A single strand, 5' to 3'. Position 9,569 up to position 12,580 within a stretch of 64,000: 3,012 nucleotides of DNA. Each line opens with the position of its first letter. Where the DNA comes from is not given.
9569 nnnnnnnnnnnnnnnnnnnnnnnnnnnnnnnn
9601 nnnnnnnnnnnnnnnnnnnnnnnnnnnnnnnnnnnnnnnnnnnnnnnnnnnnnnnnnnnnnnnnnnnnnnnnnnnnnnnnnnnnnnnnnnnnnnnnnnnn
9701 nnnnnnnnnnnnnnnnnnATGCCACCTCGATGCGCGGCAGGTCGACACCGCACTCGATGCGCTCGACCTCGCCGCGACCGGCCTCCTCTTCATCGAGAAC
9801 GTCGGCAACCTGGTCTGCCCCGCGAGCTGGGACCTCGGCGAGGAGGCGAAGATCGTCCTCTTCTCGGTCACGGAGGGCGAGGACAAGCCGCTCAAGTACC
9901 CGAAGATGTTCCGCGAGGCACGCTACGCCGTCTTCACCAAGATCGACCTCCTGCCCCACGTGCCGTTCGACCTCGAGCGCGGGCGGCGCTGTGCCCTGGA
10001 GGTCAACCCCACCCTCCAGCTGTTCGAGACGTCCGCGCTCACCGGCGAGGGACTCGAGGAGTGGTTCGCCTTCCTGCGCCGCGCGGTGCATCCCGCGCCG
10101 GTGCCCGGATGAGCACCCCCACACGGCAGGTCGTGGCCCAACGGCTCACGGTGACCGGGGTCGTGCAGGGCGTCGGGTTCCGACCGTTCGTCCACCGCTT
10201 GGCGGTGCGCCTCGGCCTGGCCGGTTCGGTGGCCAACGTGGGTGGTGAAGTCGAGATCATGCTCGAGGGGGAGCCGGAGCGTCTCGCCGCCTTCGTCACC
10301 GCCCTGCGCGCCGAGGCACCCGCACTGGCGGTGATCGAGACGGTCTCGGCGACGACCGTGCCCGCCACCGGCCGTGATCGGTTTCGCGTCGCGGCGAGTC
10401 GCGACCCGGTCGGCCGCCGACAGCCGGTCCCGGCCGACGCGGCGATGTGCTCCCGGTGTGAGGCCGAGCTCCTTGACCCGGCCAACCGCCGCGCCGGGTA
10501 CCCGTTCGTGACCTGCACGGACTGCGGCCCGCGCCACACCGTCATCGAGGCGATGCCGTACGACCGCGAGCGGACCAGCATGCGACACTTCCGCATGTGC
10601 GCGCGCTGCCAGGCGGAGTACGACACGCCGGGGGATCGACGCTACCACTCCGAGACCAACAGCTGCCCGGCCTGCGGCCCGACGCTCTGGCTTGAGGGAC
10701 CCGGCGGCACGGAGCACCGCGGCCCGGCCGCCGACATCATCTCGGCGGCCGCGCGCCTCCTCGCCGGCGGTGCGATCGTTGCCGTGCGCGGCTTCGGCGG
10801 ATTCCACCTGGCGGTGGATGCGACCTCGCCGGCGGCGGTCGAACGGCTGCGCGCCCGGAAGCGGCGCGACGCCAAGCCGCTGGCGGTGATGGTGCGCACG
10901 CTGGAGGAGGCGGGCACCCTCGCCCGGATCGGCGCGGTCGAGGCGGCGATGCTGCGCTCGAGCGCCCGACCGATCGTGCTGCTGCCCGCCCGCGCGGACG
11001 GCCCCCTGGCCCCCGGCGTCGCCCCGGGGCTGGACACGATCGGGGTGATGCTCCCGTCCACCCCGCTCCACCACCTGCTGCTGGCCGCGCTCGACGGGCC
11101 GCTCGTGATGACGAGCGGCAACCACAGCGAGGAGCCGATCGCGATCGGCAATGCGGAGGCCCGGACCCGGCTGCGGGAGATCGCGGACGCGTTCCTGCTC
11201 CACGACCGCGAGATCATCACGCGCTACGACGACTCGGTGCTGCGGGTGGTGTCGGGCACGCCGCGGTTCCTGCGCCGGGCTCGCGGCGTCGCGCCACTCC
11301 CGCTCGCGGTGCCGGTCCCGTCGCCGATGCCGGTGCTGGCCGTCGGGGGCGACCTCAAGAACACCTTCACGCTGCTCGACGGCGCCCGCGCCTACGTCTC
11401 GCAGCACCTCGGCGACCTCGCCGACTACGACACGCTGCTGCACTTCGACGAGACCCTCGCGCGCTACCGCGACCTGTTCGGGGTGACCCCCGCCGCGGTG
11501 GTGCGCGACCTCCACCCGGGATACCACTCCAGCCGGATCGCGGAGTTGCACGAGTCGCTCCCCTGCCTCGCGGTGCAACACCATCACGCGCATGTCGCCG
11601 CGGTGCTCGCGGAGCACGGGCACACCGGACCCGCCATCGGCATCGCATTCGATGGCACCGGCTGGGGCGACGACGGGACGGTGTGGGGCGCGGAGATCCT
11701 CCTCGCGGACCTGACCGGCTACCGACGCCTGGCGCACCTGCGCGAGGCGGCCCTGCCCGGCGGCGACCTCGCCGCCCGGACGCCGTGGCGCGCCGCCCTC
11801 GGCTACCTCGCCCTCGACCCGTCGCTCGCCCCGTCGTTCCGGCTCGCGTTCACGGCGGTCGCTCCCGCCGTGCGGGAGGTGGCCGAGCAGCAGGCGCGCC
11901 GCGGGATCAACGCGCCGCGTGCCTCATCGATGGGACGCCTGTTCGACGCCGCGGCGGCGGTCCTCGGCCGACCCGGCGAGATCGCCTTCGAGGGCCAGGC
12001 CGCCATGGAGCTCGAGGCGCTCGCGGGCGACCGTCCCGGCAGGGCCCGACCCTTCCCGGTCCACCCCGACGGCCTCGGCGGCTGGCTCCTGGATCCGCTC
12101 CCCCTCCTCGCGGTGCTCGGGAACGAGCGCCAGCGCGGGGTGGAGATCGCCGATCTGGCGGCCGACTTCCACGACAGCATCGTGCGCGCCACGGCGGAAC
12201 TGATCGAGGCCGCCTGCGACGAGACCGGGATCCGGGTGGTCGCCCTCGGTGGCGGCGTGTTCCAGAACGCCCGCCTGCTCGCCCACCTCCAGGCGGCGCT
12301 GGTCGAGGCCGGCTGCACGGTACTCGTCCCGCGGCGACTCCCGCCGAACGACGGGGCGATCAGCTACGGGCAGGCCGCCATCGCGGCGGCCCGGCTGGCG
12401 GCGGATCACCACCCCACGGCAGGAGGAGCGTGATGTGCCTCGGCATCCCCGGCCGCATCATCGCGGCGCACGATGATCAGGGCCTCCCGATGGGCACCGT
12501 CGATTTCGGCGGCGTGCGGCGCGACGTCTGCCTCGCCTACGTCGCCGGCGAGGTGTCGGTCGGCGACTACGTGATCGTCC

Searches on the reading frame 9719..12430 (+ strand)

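Call 89: search_protein_families(library=pfam, proteins=[window:9719-12430:+], max_evalue=0.00001)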
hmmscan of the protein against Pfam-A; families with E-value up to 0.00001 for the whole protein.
window:9719-12430:+ (904 aa): 6 families
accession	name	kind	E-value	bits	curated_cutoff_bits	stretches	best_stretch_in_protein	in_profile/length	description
PF22521.2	HypF_C_2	-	3.1e-71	240.4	27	1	641-885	1-241/241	Carbamoyltransferase, Kae1-like Domain, second subdomain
PF01300.24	Sua5_yciO_yrdC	-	1.3e-44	152.3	25.1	1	347-521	2-178/178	Telomere recombination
PF17788.7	HypF_C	-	4.8e-33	114.2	23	1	537-632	4-99/99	HypF Kae1-like domain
PF07503.17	zf-HYPF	-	4.3e-28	97.3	23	2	293-325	1-33/34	HypF finger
PF00708.24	Acylphosphatase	-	1.6e-19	70.4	22.5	1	142-223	2-84/85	Acylphosphatase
PF00814.31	TsaD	-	7.6e-08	32.8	24.8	0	801-872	181-251/264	tRNA N6-adenosine threonylcarbamoyltransferase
